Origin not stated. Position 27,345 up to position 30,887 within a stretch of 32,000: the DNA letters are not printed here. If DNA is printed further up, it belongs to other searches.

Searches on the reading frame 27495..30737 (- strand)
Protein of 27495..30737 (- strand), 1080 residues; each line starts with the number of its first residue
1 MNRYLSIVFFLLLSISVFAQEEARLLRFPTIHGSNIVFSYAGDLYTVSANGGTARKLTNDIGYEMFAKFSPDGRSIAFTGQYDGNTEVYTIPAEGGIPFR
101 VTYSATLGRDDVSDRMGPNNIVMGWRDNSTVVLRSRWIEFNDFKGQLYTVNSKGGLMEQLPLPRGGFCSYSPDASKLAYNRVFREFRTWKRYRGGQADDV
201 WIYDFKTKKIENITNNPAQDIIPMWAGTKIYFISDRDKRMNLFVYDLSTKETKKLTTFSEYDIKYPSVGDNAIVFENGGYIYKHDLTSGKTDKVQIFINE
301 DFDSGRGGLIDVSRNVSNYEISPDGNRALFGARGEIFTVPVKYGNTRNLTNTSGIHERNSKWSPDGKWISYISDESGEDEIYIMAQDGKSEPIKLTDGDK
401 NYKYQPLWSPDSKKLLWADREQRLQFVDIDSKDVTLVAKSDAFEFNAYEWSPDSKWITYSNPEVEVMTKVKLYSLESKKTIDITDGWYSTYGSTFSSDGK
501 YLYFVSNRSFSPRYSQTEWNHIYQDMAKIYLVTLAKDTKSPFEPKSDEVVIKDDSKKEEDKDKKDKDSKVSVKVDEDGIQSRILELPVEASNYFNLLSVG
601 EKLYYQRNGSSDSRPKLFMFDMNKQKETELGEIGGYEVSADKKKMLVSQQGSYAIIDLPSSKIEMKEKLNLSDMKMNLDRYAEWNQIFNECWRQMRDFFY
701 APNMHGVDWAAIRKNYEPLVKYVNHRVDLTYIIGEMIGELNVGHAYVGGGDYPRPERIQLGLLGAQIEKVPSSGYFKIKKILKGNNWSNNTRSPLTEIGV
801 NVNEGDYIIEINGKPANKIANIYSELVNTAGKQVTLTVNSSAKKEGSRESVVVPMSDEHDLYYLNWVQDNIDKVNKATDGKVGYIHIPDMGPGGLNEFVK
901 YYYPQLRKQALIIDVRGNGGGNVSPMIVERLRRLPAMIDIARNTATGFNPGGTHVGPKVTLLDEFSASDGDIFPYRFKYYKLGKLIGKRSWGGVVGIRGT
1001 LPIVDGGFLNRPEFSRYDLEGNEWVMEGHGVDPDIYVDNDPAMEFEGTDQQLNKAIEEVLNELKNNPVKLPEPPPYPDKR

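Call 78: search_protein_families(library=pfam, proteins=[window:27495-30737:-], max_evalue=0.001)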
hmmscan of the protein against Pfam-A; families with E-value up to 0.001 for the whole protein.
window:27495-30737:- (1080 aa): 6 families
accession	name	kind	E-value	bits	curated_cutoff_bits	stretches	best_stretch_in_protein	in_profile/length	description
PF14685.13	PDZ_Tricorn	-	3.4e-24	85.1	25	1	761-844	1-82/88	Tricorn protease PDZ domain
PF07676.18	PD40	-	5.3e-24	84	20.9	2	347-383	2-38/38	WD40-like Beta Propeller Repeat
PF03572.23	Peptidase_S41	-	8e-24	84.5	24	1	881-1037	1-165/165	Peptidase family S41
PF14684.11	Tricorn_C1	-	3.4e-23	81.8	24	1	681-738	2-59/59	Tricorn protease C1 domain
PF00930.27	DPPIV_N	-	8.4e-12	44.9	22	0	188-257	13-80/354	Dipeptidyl peptidase IV (DPP IV) N-terminal region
PF25174.1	Beta-prop_THOC3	-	1.1e-07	31.6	305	1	405-507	93-191/272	THOC3 beta-propeller domain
